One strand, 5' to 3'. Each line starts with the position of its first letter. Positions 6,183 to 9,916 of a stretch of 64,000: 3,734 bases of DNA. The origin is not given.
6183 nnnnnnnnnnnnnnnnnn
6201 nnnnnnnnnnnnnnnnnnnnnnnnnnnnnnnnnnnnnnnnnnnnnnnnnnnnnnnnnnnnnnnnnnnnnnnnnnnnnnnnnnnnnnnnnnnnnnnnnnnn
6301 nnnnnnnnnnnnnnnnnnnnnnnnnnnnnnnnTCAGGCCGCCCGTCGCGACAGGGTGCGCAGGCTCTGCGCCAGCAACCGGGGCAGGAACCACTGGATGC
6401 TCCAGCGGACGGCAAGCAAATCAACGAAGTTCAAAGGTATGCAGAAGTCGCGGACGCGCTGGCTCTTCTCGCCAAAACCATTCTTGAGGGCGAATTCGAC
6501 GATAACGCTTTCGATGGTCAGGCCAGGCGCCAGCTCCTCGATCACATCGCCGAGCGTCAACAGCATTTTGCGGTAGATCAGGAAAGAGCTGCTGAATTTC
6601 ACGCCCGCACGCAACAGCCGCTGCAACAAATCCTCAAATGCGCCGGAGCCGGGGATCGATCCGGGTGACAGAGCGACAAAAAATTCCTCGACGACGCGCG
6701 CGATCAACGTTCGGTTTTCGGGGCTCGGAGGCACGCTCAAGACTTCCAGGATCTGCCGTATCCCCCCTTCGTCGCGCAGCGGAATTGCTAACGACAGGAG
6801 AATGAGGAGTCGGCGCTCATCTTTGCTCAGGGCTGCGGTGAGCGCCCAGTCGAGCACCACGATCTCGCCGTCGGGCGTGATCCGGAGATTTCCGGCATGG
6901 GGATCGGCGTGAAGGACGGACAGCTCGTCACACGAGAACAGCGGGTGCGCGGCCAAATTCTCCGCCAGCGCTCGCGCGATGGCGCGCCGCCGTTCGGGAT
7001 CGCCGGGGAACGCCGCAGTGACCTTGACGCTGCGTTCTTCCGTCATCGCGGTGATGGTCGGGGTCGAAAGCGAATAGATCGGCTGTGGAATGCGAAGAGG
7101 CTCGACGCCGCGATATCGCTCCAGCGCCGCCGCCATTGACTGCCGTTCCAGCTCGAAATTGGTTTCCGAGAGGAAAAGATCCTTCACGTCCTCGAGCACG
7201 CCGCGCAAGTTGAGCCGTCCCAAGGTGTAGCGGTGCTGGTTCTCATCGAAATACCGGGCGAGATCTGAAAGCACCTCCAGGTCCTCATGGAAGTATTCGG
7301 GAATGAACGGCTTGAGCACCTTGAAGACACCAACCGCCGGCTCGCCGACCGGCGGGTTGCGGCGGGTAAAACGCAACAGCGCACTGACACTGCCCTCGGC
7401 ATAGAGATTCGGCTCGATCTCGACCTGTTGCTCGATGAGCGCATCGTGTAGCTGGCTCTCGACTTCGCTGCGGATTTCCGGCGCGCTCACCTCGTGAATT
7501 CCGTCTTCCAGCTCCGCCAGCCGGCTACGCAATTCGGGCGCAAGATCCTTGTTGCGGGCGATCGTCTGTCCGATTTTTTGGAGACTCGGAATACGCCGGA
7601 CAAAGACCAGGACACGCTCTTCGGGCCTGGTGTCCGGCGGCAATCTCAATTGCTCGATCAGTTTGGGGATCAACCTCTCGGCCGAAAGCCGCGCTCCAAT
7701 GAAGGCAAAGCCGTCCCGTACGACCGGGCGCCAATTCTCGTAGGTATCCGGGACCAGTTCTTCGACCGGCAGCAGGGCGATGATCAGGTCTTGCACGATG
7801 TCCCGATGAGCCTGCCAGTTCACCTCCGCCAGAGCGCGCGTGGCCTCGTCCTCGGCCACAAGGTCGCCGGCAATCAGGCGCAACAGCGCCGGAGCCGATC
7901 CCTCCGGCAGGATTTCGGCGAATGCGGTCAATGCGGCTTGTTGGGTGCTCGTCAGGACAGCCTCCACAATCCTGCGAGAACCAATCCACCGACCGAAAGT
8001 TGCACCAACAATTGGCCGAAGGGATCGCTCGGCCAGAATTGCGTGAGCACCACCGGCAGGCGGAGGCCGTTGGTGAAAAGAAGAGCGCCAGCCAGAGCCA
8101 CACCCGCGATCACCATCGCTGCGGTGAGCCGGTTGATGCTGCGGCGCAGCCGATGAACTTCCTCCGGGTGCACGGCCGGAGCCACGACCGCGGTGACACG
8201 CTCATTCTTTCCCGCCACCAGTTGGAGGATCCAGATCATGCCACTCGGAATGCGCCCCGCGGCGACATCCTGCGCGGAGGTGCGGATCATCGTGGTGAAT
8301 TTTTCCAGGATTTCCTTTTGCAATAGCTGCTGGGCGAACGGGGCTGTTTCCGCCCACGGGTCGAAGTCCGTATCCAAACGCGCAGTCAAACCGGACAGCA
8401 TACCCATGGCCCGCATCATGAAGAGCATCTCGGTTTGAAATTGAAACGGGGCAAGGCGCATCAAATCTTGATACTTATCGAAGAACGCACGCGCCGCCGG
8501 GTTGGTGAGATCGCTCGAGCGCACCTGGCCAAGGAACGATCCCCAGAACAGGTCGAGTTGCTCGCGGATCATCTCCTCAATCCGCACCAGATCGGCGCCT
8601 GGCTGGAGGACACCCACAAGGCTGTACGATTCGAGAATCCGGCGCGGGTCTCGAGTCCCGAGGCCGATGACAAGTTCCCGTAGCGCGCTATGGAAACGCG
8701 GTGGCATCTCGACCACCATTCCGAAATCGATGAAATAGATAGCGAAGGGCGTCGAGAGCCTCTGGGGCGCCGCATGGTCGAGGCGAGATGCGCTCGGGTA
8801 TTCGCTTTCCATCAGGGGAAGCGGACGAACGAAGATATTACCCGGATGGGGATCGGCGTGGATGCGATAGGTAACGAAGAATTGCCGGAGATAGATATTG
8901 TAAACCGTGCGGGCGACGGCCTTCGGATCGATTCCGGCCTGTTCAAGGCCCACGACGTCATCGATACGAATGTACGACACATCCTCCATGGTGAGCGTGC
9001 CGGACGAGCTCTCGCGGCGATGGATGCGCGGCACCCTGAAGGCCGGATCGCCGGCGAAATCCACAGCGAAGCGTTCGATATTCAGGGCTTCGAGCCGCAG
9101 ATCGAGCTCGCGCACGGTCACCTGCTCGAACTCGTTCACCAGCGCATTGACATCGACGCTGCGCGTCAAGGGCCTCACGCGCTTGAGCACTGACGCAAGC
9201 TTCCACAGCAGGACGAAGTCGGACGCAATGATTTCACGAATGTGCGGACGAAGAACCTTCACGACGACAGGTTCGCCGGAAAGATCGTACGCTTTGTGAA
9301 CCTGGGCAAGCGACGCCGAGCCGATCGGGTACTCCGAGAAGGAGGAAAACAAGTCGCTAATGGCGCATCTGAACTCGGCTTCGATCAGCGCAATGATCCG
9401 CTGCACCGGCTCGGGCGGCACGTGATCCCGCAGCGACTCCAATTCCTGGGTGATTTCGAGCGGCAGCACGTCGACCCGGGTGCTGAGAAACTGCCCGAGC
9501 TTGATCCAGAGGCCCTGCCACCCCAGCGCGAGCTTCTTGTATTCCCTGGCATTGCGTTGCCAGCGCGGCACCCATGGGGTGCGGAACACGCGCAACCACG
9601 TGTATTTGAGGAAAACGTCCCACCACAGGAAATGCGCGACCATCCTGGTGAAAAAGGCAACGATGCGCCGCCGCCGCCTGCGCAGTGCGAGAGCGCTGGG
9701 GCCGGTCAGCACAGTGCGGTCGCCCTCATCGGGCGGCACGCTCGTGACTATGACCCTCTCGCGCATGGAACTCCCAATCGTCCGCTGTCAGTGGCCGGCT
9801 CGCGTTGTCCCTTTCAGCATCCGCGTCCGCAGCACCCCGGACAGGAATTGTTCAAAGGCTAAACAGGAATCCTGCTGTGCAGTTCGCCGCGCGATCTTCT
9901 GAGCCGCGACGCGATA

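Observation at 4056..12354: Lipid-handling tail (patatin, GT1, two UbiB kinases, GT9-like, class-3 lipase) is translationally packed behind the NRPS thioesterase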

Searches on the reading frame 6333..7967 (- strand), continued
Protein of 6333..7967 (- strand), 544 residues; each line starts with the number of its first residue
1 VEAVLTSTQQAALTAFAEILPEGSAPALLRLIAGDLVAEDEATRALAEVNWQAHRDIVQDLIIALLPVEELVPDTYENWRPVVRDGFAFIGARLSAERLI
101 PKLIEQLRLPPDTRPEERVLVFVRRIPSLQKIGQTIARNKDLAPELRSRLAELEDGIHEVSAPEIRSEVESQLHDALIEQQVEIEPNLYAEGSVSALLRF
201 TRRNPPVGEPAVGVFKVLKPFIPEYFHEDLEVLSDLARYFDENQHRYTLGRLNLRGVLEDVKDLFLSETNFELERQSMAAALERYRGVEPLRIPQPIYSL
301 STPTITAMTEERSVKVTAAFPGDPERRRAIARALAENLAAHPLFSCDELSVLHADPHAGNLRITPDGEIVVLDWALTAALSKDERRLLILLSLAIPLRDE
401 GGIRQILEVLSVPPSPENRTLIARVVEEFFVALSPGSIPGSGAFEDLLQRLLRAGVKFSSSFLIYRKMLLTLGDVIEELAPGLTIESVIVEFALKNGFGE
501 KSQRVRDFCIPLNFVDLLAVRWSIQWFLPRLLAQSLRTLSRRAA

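Call 87: predict_structure(alignment_id=A5)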
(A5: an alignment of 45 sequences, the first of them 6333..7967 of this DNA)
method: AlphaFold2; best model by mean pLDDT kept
length: 544 residues; sequences in the alignment: 45
mean_pLDDT: 89.3   pTM: 0.84
mean pLDDT of the five models: 89.3, 88.8, 87.7, 87.3, 86.3
residues with pLDDT >= 90: 312; 70-90: 226; 50-70: 4; < 50: 2
segments of 3 or more residues with pLDDT < 50: none
pLDDT, mean of each block of 10 residues (from residue 1): 69 90 84 83 90 93 91 87 94 94 91 88 89 78 73 78 97 97 95 93 94 97 94 94 85 80 90 95 88 95 97 91 94 95 92 90 93 91 94 91 93 84 93 84 84 85 87 92 90 84 82 92 93 89 81
secondary structure, 60 per line:
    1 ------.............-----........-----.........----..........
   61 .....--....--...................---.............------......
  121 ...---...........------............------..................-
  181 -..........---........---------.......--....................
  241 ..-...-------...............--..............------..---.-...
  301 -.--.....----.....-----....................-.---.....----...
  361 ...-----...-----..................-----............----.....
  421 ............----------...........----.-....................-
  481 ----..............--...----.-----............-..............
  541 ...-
elements in order: H7-19 H25-32 H38-46 H51-65 H68-71 H74-92 H96-108 H115-123 H127-137 H144-155 H162-179 E182-191 E195-202 E212-218 H221-242 H254-268 H271-284 E305-309 H324-343 E349-353 E361-363 E369-371 E377-381 H382-394 H400-410 H416-432 H443-453 H460-479 H485-498 H514-525 H527-543

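Call 89: fold_search(model_id=the predicted structure, library=pdb)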
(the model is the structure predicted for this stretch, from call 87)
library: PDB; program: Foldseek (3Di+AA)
matches with E <= 10: 1670; with E <= 0.001: 25
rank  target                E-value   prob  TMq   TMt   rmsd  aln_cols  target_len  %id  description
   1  7udq_B                1.4e-10  1.00  0.52  0.72   6.4       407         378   14  Crystal structure of COQ8A-CA157 inhibitor complex in space group P1 (released 2023-01-18)
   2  7udp                  7.0e-10  1.00  0.52  0.72   6.2       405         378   14  Crystal structure of COQ8A-CA157 inhibitor complex in space group C2 (released 2023-01-18)
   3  5i35                  8.7e-10  1.00  0.52  0.71   6.1       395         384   14  Structure of the Human mitochondrial kinase COQ8A R611K with AMPPNP (Cerebellar Ataxia and Ubiquinone Deficiency Through (released 2016-08-17)
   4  7udq_A                1.0e-09  1.00  0.50  0.71   6.6       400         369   13  Crystal structure of COQ8A-CA157 inhibitor complex in space group P1 (released 2023-01-18)
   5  4ped                  2.0e-09  1.00  0.51  0.68   6.2       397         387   13  Mitochondrial ADCK3 employs an atypical protein kinase-like fold to enable coenzyme Q biosynthes (released 2014-11-19)
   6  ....                  2.2e-09  1.00  0.47  0.63   6.4       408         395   15  The closed conformation of MSMEG_1954 from Mycobacterium smegmatis (released 2021-12-08)
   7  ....                  4.5e-09  1.00  0.43  0.70   6.8       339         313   16  The complex structure of MSMEG_1954-ADP from Mycobacterium smegmatis (released 2021-12-08)
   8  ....                  2.6e-08  1.00  0.44  0.72   5.8       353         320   16  The open conformation of MSMEG_1954 from Mycobacterium smegmatis (released 2021-12-08)
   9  5yk1                  4.9e-08  1.00  0.43  0.56  12.5       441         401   16  The complex structure of Rv3197-AMPPNP from Mycobacterium tuberculosis (released 2018-02-07)
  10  5yjz                  1.1e-07  1.00  0.42  0.55  12.5       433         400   17  The native crystal structure of Rv3197 from Mycobacterium tuberculosis (released 2018-02-07)
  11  5yk0                  2.6e-07  1.00  0.43  0.57  10.3       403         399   16  The complex structure of Rv3197-ADP from Mycobacterium tuberculosis (released 2018-02-07)
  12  5yk2                  4.6e-07  1.00  0.39  0.52  12.8       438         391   15  The complex structure of Rv3197-erythromycin from Mycobacterium tuberculosis (released 2018-02-07)
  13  5z33                  1.8e-04  1.00  0.26  0.35  18.2       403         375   13  Crystal structure of Mitogen-activated Protein Kinase Mps1 in Magnaporthe oryzae (released 2019-03-20)
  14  8ztc                  1.9e-04  1.00  0.25  0.34  19.0       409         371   12  Crystal structure of Mps1-AMP complex (released 2025-04-23)
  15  8z5m_C                3.3e-04  1.00  0.25  0.33  15.4       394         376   14  human phosphorylase kinase alpha/gamma/delta subcomplex - inactive state (released 2025-04-23)
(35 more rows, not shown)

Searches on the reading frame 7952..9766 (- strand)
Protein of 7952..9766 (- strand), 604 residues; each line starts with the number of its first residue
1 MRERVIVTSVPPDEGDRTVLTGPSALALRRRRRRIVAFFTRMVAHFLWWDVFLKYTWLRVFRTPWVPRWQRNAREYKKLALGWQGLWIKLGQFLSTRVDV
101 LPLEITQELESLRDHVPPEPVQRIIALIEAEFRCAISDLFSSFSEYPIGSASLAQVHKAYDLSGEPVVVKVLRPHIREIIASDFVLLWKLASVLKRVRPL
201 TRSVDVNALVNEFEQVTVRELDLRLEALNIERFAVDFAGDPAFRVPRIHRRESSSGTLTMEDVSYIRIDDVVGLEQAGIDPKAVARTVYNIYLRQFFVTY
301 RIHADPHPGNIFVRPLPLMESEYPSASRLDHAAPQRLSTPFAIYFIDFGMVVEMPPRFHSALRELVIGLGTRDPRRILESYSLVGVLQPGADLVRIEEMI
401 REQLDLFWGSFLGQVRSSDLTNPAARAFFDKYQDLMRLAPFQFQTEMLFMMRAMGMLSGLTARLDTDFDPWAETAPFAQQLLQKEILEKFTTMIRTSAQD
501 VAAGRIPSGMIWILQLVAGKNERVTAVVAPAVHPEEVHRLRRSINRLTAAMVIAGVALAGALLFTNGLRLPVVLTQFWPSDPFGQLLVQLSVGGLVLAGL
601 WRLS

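Call 5: search_protein_families(library=pfam, proteins=[window:7952-9766:-], max_evalue=0.01)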
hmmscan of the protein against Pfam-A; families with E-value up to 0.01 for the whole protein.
window:7952-9766:- (604 aa): 1 family
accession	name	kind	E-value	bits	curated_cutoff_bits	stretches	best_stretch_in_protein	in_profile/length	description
PF03109.22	ABC1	-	2.4e-60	204.1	22.9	1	112-380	2-243/244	ABC1 atypical kinase-like domain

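Call 7: find_encoding_contigs(protein=window:7952-9766:-, flank=10000, max_places=6)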
Protein window:7952-9766:- (604 aa): 1 contig read that carries it; 1 place shown.
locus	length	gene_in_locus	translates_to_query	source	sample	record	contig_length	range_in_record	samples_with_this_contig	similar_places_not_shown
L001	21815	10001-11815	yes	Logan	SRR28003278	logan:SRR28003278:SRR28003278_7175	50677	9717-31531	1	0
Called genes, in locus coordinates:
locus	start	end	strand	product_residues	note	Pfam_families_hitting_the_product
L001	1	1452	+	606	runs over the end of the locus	PF01266:DAO (faint), PF01494:FAD_binding_3, PF04820:Trp_halogenase (faint), PF13450:NAD_binding_8 (weak)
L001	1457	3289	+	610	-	PF01266:DAO (faint), PF01494:FAD_binding_3, PF05834:Lycopene_cycl (faint), PF04820:Trp_halogenase (weak)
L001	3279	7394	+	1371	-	PF00668:Condensation, PF00501:AMP-binding, PF13193:AMP-binding_C, PF00550:PP-binding, PF00975:Thioesterase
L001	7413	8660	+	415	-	PF01734:Patatin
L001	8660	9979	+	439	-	PF06722:EryCIII-like_C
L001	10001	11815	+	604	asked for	PF03109:ABC1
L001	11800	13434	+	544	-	PF03109:ABC1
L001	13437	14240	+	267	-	-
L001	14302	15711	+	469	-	PF01764:Lipase_3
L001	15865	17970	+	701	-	PF13091:PLDc_2, PF00614:PLDc (weak), PF09335:VTT_dom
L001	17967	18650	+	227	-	PF03372:Exo_endo_phos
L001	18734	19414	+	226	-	PF01966:HD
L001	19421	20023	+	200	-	PF04290:DctQ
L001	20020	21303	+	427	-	PF06808:DctM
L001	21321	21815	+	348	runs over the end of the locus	PF03480:DctP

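Call 37: search_solved_structures(query=window:7952-9766:-, max_evalue=0.001, show_alignments=1)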
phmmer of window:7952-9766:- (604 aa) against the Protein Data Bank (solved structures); distinct sequences matched with E-value up to 0.001: 6.
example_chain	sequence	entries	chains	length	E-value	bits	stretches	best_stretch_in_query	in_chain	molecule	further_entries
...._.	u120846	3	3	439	4.1e-23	85.1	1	84-315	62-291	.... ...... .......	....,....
5yjz_A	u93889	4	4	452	7.9e-22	80.9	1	84-315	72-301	Probable conserved ATP-binding protein ABC transporter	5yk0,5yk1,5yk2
9tvk_A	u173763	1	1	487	3e-14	55.8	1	83-345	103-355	Atypical kinase COQ8B, mitochondrial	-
4ped_A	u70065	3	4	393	1.1e-12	50.6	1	78-316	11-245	Chaperone activity of bc1 complex-like, mitochondrial | Atypical kinase COQ8A, mitochondrial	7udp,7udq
5i35_A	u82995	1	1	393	1.1e-12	50.6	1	78-316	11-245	Atypical kinase ADCK3, mitochondrial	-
9tvn_A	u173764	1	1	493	6.3e-12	48.2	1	72-315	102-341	Atypical kinase COQ8A, mitochondrial - reconstructed tetrapod ancestor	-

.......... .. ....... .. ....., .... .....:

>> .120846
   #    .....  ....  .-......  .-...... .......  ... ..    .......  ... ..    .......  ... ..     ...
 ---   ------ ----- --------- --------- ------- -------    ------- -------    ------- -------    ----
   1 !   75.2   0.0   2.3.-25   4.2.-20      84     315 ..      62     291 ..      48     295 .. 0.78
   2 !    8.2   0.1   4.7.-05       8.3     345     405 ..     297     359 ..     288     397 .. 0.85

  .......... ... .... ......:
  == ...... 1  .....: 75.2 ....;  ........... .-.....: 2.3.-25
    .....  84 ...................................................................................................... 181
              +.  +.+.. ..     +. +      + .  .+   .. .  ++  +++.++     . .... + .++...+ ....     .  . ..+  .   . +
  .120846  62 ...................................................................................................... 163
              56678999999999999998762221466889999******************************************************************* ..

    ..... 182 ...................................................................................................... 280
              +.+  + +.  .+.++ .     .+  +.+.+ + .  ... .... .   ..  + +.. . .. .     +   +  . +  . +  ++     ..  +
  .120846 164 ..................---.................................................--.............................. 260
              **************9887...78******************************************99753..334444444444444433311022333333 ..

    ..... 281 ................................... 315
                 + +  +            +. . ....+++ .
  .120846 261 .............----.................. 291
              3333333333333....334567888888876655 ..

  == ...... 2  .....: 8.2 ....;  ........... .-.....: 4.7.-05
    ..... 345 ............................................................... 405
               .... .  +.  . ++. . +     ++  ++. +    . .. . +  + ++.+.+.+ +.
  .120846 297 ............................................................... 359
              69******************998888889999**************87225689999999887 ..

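Call 59: list_cluster_members(proteins=[P0073, window:7952-9766:-, window:11107-12354:-])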
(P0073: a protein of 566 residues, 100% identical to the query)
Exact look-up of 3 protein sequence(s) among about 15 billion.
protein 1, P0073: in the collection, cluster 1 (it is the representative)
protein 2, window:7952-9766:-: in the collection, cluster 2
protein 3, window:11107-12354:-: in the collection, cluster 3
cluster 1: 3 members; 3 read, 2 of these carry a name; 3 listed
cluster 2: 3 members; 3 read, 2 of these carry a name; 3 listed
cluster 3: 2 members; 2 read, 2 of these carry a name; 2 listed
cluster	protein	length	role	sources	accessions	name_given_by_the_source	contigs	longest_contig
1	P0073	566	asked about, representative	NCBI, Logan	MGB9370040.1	MAG: aromatic amino acid ammonia-lyase [Xanthobacteraceae bacterium]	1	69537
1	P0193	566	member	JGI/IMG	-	phenylalanine ammonia-lyase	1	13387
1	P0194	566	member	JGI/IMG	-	-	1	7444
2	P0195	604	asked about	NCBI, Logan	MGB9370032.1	MAG: AarF/UbiB family protein [Xanthobacteraceae bacterium]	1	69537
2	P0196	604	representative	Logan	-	-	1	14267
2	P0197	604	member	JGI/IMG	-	predicted unusual protein kinase regulating ubiquinone biosynthesis (AarF/ABC1/UbiB ...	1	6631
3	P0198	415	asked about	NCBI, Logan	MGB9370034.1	MAG: patatin-like phospholipase family protein [Xanthobacteraceae bacterium]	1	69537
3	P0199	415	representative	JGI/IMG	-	hypothetical protein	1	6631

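Call 71: search_protein_families(library=ncbifam, proteins=[window:7952-9766:-], max_evalue=0.001)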
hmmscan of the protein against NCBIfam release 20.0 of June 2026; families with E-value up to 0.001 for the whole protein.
window:7952-9766:- (604 aa): 3 families
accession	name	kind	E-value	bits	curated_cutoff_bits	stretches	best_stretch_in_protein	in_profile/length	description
TIGR01982.1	UbiB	equivalog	5.7e-81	272.3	487.55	1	78-486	53-430/436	2-polyprenylphenol 6-hydroxylase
NF003404.0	PRK04750.1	equivalog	3.1e-59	201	667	1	85-317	64-297/529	ubiquinone biosynthesis regulatory protein kinase UbiB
NF050082.1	ATPase_MABP1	exception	7e-25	87.7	800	1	87-313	64-288/435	macrolide-binding ATPase MABP-1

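Call 72: search_protein_families(library=padloc, proteins=[window:7952-9766:-], max_evalue=0.001)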
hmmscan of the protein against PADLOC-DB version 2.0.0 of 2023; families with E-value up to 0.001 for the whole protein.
window:7952-9766:- (604 aa): 0 families
